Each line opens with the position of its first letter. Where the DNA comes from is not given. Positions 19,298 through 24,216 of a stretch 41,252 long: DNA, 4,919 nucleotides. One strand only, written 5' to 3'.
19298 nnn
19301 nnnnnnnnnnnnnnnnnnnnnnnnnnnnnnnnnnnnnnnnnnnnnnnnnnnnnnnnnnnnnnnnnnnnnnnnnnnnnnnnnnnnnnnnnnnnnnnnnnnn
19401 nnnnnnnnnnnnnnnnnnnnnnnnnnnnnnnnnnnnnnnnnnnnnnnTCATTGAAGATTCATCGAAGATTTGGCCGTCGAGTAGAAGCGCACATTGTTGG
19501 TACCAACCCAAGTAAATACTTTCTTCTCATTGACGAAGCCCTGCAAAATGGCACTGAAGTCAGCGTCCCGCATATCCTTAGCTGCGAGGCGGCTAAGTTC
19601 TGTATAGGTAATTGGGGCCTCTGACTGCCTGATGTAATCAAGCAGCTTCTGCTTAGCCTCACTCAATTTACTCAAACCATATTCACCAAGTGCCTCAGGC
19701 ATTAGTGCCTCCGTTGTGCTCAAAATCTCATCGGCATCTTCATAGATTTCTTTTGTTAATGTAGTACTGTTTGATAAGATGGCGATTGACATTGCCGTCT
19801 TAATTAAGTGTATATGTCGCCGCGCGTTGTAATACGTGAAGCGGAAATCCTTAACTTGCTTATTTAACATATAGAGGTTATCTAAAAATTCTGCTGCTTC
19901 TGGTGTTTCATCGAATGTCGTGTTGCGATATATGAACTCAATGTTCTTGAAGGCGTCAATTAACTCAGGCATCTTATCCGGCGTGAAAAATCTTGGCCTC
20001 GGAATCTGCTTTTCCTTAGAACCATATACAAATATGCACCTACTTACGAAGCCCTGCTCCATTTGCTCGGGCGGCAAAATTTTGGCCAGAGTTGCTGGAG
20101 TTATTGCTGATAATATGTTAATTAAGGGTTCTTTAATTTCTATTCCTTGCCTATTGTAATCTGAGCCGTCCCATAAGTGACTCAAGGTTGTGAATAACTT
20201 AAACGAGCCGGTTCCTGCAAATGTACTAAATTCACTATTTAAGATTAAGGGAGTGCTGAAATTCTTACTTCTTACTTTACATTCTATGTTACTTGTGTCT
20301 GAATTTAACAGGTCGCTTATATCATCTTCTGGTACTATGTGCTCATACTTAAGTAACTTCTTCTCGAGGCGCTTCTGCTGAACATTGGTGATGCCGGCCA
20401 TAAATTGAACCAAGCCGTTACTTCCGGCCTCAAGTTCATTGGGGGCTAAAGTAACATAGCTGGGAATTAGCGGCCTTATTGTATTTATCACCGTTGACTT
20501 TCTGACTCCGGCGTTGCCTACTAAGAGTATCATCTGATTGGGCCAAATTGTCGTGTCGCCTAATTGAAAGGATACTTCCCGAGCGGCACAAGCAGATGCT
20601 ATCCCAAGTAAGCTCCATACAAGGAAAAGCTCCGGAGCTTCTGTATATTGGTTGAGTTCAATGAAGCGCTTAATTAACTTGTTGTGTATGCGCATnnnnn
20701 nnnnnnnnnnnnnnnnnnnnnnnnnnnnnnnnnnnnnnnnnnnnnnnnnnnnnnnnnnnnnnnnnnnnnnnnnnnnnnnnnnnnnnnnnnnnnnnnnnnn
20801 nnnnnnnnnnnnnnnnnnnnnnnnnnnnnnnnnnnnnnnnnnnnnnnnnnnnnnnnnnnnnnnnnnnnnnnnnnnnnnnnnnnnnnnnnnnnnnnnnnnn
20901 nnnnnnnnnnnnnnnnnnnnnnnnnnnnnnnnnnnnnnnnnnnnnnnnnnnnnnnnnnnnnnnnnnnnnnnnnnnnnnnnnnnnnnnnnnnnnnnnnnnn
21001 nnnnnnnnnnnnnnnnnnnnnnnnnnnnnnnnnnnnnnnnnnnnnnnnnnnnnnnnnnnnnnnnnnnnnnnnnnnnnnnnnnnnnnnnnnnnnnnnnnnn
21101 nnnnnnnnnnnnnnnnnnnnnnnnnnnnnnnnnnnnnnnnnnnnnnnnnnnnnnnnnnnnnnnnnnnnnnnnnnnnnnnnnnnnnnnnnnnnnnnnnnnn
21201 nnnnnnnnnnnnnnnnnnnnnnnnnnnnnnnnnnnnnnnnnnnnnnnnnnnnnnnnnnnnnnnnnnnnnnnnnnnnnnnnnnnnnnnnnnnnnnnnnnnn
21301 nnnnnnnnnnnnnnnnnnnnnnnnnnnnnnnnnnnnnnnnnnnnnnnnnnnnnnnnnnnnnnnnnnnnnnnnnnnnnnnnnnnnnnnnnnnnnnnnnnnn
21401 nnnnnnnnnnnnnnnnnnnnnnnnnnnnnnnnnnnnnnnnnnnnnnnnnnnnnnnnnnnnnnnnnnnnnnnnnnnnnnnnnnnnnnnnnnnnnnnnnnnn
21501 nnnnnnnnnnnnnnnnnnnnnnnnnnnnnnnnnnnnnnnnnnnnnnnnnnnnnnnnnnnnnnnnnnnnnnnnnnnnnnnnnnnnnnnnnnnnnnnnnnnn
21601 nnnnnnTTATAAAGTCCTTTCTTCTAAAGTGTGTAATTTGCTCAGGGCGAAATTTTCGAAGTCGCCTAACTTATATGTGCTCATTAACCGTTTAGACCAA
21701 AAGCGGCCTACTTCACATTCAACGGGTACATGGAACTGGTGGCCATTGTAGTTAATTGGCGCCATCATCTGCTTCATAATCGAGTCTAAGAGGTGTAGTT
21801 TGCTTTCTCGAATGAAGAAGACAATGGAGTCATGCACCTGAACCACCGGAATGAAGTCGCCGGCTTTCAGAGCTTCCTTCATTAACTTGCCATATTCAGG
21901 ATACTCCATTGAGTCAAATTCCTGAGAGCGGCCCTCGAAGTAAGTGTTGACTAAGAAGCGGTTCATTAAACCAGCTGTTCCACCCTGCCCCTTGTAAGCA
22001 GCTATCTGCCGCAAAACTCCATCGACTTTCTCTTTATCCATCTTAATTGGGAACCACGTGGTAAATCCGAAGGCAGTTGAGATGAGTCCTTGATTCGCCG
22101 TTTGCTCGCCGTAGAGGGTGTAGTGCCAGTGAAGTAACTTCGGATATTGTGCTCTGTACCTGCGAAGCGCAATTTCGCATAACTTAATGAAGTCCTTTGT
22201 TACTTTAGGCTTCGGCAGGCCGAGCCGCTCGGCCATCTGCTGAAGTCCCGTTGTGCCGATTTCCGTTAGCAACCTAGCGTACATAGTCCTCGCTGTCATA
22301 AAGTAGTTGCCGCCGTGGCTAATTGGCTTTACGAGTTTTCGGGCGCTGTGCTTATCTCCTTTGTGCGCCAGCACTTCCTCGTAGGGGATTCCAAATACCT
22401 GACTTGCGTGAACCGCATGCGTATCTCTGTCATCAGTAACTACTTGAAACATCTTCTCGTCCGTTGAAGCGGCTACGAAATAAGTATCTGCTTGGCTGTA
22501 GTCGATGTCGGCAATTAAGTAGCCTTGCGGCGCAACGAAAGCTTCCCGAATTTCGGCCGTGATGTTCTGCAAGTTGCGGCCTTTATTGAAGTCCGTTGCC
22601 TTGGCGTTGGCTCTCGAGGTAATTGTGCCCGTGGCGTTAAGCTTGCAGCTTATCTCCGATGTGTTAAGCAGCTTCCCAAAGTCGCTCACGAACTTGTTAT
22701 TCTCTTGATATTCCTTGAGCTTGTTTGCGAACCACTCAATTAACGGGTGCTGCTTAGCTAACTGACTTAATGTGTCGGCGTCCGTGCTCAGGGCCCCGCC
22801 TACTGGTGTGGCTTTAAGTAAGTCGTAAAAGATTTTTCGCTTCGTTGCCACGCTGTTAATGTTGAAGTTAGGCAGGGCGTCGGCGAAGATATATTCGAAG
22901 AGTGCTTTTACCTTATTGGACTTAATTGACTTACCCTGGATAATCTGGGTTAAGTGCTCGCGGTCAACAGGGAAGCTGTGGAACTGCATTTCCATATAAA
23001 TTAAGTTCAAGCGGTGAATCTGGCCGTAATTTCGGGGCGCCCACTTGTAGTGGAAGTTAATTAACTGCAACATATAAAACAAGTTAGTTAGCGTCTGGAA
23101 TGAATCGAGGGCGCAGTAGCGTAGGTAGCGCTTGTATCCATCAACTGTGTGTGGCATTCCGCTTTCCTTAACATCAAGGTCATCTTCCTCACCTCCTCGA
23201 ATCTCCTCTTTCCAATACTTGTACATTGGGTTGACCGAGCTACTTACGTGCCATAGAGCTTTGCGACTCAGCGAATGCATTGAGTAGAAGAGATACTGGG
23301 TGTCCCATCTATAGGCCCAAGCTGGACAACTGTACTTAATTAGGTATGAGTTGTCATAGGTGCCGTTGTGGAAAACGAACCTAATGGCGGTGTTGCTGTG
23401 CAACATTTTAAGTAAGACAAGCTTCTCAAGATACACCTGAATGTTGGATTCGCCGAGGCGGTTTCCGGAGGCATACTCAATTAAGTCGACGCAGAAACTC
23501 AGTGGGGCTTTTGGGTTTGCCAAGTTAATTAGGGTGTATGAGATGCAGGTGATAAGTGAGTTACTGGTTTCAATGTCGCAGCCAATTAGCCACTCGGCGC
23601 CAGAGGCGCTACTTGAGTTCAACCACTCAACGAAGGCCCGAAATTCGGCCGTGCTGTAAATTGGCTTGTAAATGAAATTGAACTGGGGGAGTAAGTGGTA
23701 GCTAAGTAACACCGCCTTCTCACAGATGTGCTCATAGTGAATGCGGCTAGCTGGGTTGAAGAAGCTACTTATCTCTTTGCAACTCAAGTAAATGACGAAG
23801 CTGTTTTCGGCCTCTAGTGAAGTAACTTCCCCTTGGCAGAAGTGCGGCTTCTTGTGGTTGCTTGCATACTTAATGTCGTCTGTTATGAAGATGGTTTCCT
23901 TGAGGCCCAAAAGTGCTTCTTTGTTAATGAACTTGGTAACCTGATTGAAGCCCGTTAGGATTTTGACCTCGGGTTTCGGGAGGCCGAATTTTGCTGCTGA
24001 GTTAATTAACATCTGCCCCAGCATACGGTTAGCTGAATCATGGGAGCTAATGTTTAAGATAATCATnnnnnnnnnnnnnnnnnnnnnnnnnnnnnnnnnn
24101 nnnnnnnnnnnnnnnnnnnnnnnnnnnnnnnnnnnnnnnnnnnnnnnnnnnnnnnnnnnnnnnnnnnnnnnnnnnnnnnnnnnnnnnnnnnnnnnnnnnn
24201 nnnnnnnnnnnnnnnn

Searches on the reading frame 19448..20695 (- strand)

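Call 49: search_protein_families(library=pfam, proteins=[window:19448-20695:-], max_evalue=0.01)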
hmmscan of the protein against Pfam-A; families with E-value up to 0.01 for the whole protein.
window:19448-20695:- (415 aa): 1 family
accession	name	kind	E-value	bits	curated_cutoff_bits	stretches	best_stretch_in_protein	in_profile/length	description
PF13148.11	DUF3987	-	4.3e-11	43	27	2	162-228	162-235/364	Protein of unknown function (DUF3987)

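Call 50: search_protein_families(library=phrogs, proteins=[window:19448-20695:-], max_evalue=0.001)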
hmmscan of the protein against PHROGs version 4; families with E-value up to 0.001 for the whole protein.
window:19448-20695:- (415 aa): 3 families
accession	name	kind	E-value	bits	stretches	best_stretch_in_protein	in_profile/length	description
phrog_14296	-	DNA, RNA and nucleotide metabolism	2.4e-39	136.5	2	152-389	127-371/417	DNA primase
phrog_5311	-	DNA, RNA and nucleotide metabolism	1.1e-08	34.8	1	189-392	445-661/692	helicase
phrog_3022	-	DNA, RNA and nucleotide metabolism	1.2e-06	28.2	1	185-319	523-669/788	DNA primase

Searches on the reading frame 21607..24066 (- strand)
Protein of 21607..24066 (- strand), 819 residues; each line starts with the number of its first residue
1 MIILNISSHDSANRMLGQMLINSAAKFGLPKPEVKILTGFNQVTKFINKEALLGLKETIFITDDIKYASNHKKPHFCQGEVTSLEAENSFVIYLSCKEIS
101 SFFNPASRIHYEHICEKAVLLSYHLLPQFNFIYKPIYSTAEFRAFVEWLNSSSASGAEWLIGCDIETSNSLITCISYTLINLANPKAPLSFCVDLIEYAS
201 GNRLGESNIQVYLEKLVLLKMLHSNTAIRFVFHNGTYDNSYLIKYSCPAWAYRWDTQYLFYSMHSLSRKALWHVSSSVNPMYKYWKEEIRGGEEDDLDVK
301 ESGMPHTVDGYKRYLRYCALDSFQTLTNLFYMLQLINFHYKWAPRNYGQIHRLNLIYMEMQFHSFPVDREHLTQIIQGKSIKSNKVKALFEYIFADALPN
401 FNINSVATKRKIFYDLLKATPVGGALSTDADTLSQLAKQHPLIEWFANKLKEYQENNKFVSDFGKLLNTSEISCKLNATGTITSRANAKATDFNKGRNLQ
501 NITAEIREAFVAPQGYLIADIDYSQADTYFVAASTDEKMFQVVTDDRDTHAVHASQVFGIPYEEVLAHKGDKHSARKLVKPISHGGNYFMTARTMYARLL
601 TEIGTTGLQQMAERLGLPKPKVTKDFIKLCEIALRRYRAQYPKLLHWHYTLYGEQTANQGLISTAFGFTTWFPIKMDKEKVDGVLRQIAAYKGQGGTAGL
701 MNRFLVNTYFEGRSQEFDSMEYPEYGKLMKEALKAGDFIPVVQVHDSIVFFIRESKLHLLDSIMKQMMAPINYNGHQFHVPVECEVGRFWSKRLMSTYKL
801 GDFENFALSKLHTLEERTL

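Call 11: search_protein_families(library=pfam, proteins=[window:21607-24066:-], max_evalue=0.01)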
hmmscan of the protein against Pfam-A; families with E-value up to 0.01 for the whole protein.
window:21607-24066:- (819 aa): 1 family
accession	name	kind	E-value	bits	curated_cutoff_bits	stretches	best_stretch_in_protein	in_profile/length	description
PF00476.26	DNA_pol_A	-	9.8e-33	114.1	34.3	1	384-791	13-380/381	DNA polymerase family A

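Call 12: search_protein_families(library=phrogs, proteins=[window:21607-24066:-], max_evalue=0.01)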
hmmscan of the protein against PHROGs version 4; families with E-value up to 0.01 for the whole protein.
window:21607-24066:- (819 aa): 4 families
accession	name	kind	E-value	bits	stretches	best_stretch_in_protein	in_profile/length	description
phrog_17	-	DNA, RNA and nucleotide metabolism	1.3e-43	150.3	1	161-792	673-1232/1445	DNA polymerase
phrog_2573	-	DNA, RNA and nucleotide metabolism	9.4e-17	62.2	1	504-806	3-288/336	DNA polymerase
phrog_5995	-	DNA, RNA and nucleotide metabolism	2.7e-10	41.2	1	630-792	24-177/236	DNA polymerase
phrog_10285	-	DNA, RNA and nucleotide metabolism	2.7e-07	31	1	489-574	22-110/321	DNA polymerase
